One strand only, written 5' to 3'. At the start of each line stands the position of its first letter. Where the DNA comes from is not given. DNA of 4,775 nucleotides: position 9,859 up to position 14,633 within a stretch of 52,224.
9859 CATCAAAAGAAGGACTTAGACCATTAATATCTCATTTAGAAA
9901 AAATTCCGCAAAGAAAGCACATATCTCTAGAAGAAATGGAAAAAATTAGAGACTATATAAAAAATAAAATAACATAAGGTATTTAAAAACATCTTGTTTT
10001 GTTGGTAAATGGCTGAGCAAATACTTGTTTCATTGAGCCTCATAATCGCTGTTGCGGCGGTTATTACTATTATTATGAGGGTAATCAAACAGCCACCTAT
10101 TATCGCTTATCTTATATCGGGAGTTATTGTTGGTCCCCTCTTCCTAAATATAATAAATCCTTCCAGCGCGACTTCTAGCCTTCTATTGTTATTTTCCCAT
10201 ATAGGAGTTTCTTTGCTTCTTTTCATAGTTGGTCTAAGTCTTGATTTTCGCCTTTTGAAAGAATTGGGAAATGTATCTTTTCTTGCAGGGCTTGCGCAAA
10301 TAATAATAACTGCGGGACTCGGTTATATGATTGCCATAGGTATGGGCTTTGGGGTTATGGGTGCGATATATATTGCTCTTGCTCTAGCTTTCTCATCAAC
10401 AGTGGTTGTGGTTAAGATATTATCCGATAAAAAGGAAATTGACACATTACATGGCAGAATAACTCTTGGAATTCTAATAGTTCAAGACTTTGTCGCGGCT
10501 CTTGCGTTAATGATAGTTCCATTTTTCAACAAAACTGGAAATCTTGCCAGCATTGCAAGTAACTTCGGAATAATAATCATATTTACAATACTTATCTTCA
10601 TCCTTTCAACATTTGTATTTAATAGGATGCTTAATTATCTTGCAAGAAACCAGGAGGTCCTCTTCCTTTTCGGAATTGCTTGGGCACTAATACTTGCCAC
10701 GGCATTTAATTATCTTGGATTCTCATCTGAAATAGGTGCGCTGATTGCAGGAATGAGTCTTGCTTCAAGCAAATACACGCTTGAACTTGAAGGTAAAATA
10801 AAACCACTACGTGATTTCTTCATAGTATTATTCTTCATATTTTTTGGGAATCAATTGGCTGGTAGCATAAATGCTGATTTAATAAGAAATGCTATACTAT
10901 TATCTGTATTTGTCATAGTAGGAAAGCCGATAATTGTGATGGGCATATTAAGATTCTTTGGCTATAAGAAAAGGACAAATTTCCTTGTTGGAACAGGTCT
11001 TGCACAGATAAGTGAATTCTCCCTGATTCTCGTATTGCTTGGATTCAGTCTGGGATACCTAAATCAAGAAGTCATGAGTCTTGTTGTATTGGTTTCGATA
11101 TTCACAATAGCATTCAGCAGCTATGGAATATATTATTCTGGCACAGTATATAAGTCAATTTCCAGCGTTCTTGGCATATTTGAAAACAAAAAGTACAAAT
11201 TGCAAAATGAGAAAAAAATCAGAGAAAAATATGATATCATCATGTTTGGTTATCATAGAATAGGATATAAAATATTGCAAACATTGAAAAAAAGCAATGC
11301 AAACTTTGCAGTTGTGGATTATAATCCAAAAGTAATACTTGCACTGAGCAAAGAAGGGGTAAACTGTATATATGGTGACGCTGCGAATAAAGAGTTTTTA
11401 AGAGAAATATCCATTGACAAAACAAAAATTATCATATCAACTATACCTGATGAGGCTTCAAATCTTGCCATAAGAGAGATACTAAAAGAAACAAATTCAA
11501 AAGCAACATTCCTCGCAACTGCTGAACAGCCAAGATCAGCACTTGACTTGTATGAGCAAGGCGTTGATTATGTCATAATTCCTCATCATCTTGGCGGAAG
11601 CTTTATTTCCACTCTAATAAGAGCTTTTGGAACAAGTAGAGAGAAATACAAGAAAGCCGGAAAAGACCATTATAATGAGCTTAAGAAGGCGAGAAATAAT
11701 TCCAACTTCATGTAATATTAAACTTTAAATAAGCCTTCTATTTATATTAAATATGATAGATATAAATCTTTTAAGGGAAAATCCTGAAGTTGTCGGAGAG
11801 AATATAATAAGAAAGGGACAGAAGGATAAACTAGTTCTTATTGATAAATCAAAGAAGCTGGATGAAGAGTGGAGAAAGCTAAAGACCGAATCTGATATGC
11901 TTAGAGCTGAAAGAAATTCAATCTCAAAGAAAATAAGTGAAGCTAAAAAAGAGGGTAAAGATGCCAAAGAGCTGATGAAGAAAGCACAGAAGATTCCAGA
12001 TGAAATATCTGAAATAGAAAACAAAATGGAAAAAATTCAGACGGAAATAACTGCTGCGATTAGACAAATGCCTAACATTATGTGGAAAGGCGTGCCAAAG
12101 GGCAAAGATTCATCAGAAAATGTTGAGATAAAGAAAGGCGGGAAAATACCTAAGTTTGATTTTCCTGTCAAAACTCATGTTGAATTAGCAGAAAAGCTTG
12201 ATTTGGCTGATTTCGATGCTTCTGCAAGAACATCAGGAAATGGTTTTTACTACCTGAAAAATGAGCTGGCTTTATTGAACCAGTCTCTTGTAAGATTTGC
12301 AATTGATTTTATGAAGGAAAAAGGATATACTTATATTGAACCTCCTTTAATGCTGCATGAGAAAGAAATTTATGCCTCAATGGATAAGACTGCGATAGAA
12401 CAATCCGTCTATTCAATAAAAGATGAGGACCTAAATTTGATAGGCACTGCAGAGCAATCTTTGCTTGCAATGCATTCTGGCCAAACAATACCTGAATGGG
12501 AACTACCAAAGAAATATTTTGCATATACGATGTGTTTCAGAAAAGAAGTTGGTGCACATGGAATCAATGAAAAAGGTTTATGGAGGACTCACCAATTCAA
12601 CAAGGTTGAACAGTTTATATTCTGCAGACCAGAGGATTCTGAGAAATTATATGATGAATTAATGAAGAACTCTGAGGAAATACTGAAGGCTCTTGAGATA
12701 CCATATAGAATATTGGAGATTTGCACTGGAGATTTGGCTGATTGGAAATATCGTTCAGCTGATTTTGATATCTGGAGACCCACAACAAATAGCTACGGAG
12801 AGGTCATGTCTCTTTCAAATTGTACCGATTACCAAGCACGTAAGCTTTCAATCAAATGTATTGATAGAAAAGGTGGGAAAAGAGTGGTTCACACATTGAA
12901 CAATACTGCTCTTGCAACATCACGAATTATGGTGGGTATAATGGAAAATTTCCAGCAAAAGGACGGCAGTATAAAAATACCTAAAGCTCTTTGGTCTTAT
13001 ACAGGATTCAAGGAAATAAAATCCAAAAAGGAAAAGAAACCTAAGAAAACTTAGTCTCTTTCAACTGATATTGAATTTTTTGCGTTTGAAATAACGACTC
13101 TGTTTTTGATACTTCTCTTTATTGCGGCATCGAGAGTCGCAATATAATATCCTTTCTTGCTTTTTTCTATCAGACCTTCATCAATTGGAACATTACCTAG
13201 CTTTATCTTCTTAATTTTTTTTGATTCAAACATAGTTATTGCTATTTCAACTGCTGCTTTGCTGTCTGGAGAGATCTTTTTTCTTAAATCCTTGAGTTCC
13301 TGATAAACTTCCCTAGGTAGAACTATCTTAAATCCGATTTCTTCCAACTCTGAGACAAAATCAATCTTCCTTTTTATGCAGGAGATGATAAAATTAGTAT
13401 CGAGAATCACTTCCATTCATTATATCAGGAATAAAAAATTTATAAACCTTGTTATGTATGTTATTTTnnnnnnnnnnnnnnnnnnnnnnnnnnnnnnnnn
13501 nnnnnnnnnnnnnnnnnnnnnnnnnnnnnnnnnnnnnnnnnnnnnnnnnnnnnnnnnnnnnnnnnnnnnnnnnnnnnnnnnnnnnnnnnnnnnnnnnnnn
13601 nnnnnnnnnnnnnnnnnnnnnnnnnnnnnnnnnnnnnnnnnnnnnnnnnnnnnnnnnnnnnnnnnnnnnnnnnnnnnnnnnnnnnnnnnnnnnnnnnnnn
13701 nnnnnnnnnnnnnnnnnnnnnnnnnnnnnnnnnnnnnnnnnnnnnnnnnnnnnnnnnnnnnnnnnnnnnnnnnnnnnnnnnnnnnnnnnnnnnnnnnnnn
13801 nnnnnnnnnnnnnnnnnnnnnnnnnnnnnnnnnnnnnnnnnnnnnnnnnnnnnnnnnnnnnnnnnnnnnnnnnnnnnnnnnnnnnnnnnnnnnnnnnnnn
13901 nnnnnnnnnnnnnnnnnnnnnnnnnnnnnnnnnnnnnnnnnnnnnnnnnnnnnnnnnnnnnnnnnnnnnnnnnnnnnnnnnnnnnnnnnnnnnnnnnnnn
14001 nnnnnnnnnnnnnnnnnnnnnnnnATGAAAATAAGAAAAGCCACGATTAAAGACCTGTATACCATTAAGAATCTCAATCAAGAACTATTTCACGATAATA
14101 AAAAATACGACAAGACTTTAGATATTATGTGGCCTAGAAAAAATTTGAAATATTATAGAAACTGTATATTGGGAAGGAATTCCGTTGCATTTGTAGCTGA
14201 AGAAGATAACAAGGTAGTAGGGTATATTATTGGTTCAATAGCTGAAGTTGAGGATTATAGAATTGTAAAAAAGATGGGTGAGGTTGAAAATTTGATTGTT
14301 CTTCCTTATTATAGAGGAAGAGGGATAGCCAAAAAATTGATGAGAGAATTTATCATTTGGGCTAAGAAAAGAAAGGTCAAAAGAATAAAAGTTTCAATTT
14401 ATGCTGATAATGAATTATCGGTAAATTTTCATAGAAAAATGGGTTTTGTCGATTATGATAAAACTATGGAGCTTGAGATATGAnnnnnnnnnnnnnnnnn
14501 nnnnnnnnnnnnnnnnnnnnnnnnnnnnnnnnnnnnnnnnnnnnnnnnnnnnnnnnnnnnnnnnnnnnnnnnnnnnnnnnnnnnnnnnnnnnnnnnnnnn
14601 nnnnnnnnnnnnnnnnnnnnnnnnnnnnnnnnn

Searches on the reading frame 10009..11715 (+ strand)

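Call 25: search_protein_families(library=pfam, max_evalue=0.001, proteins=[window:10009-11715:+])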
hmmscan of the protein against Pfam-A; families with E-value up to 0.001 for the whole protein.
window:10009-11715:+ (568 aa): 2 families
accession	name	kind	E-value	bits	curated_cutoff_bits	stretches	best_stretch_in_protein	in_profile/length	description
PF00999.27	Na_H_Exchanger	-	1e-59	202.7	26.2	1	14-368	2-363/375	Sodium/hydrogen exchanger, transmembrane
PF02254.24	TrkA_N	-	5.8e-24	85.1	23.8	1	410-525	1-116/116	TrkA-N domain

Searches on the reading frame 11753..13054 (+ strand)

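Call 25: search_protein_families(library=pfam, max_evalue=0.001, proteins=[window:11753-13054:+])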
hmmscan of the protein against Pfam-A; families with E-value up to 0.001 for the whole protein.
window:11753-13054:+ (433 aa): 2 families
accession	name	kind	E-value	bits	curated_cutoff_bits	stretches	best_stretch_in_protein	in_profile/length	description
PF00587.30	tRNA-synt_2b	-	1.4e-32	113.6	29.3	1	224-399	8-178/179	tRNA synthetase class II core domain (G, H, P, S and T)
PF02403.27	Seryl_tRNA_N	-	2.3e-26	92.6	28.2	1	1-109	1-107/108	Seryl-tRNA synthetase N-terminal domain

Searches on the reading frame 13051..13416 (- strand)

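Call 25: search_protein_families(library=pfam, max_evalue=0.001, proteins=[window:13051-13416:-])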
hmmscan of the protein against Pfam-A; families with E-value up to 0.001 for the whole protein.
window:13051-13416:- (121 aa): 2 families
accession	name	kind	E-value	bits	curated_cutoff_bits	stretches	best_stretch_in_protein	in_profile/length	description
PF18477.7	PIN_9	-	1.4e-08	35.4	26.3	1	3-106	1-106/116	PIN like domain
PF13638.12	PIN_4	-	0.00055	20.7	21.9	1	3-66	1-62/132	PIN domain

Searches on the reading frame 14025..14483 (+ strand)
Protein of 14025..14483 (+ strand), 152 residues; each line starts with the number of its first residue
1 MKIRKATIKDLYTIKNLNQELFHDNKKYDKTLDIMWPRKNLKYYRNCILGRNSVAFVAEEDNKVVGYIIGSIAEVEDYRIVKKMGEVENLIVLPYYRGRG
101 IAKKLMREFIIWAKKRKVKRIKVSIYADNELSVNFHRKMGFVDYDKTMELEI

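Call 25: search_protein_families(library=pfam, max_evalue=0.001, proteins=[window:14025-14483:+])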
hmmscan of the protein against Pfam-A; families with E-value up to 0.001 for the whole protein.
window:14025-14483:+ (152 aa): 8 families
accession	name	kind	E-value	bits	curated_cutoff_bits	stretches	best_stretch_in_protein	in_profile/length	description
PF00583.31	Acetyltransf_1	-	2e-21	76.9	20.7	1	33-141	13-116/116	Acetyltransferase (GNAT) family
PF13508.13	Acetyltransf_7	-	1.9e-15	57.4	27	1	53-142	3-83/84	Acetyltransferase (GNAT) domain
PF13673.13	Acetyltransf_10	-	3.7e-12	46.8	23.6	1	49-148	27-114/128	Acetyltransferase (GNAT) domain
PF13527.13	Acetyltransf_9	-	9.5e-09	35.8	25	1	2-119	1-107/127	Acetyltransferase (GNAT) domain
PF13302.13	Acetyltransf_3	-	3.1e-07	31.6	25.4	1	51-142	47-138/138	Acetyltransferase (GNAT) domain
PF13420.13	Acetyltransf_4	-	3.7e-07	30.7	24.3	1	3-141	1-134/155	Acetyltransferase (GNAT) domain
PF08445.16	FR47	-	1.7e-05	25.2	22.1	1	65-147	2-83/86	FR47-like protein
PF14542.12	Acetyltransf_CG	-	7.8e-05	23.2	30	1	77-129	16-69/80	GCN5-related N-acetyl-transferase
